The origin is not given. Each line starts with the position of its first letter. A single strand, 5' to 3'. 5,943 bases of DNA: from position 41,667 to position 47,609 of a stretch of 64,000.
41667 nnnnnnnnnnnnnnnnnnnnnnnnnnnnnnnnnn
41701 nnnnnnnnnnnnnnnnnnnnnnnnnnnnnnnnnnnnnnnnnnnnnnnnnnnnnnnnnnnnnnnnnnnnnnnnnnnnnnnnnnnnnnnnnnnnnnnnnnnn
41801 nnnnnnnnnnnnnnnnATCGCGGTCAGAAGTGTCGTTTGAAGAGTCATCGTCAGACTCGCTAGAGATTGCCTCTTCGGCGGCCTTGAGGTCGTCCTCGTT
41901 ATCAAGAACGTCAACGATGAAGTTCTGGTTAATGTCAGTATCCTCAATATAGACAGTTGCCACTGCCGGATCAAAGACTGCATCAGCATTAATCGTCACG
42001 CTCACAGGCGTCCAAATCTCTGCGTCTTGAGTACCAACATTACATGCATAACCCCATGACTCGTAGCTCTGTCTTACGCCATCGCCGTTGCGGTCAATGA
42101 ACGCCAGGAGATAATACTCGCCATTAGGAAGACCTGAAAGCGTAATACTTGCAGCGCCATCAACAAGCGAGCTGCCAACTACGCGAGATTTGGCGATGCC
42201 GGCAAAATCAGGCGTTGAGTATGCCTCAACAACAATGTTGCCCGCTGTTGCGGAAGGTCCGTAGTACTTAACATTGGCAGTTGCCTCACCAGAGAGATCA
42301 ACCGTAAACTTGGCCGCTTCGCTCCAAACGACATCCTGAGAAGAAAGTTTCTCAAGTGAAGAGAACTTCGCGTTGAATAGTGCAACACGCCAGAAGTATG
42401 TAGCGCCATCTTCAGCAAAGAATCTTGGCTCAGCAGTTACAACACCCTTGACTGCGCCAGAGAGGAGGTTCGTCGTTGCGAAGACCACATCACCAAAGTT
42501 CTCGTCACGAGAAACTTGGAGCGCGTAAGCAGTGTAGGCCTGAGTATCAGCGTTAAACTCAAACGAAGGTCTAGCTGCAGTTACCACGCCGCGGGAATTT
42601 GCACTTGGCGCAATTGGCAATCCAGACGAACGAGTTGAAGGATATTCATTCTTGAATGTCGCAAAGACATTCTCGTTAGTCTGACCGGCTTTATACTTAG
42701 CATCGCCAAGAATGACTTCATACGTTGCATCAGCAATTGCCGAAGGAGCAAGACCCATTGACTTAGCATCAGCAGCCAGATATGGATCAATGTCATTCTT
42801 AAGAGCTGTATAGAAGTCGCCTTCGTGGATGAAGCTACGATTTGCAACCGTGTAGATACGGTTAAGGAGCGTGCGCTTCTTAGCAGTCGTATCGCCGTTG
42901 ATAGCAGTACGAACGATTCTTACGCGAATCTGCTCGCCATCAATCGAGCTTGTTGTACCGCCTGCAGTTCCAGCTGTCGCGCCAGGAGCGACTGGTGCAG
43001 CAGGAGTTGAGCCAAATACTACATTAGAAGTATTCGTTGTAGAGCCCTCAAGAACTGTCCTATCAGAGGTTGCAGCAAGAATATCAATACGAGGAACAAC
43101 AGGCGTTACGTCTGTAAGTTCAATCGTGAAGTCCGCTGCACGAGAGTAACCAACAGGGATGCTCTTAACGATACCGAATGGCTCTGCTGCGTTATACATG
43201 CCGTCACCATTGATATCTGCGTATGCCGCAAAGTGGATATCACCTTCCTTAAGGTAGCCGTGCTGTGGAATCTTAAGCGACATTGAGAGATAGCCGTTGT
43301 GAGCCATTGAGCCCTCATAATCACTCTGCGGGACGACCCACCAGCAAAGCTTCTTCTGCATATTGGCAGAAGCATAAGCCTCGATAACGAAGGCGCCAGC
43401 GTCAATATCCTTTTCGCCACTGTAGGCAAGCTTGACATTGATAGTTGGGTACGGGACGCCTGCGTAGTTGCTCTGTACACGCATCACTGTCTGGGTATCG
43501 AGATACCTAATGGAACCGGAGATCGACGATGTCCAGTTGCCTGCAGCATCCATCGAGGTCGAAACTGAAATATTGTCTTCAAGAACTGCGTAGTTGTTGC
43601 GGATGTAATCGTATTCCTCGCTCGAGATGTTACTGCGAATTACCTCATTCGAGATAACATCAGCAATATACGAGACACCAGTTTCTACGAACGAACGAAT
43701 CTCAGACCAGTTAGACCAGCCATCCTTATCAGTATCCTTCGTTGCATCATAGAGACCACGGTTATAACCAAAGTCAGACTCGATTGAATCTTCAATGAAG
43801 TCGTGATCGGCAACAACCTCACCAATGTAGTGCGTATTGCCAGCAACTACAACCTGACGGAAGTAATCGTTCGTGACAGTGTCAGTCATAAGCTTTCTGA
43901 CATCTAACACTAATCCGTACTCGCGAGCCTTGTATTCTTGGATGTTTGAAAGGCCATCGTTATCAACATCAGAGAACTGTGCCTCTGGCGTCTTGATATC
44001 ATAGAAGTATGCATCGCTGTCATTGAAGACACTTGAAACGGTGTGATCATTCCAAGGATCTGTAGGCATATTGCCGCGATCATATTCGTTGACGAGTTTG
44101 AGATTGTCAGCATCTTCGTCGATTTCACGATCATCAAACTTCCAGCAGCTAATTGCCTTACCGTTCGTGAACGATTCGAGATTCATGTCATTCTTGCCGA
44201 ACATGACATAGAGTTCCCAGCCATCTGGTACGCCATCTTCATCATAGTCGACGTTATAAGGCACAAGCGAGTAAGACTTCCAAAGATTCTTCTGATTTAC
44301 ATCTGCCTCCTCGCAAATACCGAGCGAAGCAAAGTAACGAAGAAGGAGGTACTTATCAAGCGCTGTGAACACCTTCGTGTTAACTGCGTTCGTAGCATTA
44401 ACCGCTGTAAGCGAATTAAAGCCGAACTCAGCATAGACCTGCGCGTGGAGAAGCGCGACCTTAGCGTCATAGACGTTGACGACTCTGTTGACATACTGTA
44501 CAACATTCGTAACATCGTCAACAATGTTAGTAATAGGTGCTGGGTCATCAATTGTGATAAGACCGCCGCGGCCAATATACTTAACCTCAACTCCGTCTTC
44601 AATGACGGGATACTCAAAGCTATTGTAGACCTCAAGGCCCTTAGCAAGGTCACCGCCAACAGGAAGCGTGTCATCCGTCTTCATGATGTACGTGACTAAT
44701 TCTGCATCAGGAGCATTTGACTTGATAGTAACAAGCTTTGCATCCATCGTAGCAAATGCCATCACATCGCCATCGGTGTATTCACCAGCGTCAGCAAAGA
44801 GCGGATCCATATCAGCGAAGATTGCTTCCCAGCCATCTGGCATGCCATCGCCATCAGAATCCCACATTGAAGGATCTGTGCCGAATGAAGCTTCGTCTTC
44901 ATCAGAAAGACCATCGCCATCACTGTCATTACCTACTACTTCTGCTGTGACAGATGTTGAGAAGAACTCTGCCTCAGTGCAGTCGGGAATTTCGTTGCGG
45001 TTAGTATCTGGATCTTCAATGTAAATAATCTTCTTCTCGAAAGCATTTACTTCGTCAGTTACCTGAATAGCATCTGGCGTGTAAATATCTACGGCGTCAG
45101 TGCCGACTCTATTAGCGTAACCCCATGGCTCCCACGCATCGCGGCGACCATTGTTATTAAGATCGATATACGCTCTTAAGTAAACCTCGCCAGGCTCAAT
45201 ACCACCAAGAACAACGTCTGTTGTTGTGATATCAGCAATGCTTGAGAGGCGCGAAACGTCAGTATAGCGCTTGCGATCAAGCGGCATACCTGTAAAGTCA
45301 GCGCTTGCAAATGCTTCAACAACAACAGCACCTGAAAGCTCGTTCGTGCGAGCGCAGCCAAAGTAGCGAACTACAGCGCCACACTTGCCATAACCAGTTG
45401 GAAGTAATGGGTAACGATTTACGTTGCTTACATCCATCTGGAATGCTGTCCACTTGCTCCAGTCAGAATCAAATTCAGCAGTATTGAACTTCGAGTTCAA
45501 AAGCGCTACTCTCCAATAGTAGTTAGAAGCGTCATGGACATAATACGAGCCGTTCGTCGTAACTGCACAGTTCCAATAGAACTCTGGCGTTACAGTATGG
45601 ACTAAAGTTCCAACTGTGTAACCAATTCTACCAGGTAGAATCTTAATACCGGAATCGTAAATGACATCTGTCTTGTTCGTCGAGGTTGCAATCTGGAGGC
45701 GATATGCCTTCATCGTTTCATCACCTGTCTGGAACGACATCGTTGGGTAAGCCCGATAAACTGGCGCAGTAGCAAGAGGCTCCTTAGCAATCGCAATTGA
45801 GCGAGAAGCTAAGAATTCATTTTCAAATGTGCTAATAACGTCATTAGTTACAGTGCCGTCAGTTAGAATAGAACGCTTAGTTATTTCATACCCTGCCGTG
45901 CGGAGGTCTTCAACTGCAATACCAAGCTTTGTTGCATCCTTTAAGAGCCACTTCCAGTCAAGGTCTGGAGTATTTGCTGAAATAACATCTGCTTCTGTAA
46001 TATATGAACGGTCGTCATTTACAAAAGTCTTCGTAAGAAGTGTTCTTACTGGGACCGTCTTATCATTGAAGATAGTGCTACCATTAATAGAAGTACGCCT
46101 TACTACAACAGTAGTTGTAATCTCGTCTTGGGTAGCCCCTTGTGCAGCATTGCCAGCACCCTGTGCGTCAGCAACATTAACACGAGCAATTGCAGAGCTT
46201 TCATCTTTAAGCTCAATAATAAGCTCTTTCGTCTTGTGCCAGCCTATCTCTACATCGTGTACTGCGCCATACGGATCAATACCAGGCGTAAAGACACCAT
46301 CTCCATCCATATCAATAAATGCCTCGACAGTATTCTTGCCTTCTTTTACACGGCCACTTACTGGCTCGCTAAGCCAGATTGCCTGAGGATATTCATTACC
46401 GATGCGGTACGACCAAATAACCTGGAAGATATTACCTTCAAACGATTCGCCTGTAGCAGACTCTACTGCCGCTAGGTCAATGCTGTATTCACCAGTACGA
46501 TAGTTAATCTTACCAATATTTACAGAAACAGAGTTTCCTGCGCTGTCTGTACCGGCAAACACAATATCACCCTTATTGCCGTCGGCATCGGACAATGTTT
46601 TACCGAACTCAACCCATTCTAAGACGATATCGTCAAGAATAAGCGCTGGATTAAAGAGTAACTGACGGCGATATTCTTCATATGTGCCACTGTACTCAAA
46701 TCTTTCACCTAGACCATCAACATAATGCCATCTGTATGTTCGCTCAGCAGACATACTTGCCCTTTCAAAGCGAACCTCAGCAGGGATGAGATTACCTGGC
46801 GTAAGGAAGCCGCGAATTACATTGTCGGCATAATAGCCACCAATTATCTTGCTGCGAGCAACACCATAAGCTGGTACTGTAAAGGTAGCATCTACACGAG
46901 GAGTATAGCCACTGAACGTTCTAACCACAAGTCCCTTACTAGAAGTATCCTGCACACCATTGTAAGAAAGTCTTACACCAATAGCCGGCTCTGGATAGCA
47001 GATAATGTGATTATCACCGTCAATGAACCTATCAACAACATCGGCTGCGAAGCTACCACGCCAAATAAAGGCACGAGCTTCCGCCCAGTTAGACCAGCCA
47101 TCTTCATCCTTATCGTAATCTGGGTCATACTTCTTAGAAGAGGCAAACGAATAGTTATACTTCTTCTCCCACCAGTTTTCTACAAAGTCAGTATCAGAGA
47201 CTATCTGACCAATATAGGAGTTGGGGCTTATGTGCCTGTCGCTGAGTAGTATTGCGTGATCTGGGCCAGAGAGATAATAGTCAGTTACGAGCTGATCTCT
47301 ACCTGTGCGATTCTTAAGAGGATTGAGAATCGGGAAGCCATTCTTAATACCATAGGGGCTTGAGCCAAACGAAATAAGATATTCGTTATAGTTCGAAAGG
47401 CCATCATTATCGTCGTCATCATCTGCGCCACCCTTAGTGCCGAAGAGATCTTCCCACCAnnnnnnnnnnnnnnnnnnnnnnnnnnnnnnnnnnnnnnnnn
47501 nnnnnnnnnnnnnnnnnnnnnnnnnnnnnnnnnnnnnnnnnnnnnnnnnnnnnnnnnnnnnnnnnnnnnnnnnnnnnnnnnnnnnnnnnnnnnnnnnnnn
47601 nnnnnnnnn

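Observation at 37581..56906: Single 19.3-kb ORF (6441 aa) with an unusual domain grammar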

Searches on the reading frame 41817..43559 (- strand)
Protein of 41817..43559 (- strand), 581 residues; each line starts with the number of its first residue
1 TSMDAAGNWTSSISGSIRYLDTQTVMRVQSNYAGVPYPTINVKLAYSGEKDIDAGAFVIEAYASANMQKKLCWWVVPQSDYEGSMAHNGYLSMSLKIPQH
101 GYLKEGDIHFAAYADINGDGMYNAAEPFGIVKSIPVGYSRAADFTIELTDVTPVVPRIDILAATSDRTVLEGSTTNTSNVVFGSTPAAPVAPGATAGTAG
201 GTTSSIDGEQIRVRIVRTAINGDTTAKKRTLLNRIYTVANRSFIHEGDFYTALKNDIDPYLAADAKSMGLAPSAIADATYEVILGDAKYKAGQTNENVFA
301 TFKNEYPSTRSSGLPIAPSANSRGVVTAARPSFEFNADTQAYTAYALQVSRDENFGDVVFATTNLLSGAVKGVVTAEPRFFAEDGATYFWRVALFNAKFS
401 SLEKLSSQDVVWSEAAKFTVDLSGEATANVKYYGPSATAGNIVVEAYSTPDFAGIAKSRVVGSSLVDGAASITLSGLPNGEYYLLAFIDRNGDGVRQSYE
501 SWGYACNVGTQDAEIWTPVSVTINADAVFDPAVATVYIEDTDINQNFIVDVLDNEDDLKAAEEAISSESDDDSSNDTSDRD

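Call 51: search_protein_families(library=pfam, proteins=[window:41817-43559:-], max_evalue=0.5)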
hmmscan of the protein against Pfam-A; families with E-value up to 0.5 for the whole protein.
window:41817-43559:- (581 aa): 1 family
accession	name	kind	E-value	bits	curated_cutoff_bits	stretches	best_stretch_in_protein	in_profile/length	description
PF09912.14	DUF2141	-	3.3e-05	24.2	24.4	1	436-495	7-69/112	Uncharacterized protein conserved in bacteria (DUF2141)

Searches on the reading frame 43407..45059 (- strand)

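Call 51: search_protein_families(library=pfam, proteins=[window:43407-45059:-], max_evalue=0.5)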
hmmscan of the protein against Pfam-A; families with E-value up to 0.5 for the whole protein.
window:43407-45059:- (551 aa): 1 family
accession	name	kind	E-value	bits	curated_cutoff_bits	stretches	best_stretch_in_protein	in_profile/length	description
PF18884.5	TSP3_bac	-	1.6e-07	31.5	25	2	45-63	1-19/22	Bacterial TSP3 repeat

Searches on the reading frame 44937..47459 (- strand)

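Call 51: search_protein_families(library=pfam, proteins=[window:44937-47459:-], max_evalue=0.5)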
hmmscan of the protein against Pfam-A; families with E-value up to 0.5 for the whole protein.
window:44937-47459:- (841 aa): 2 families
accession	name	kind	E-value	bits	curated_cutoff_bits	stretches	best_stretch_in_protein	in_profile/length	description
PF20009.4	GEVED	-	0.0036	18.5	24.4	0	378-409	2-16/78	GEVED domain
PF21177.3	LIF-R_Ig-like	-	0.14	13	27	1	409-452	31-74/77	Leukemia inhibitory factor receptor, Ig-like domain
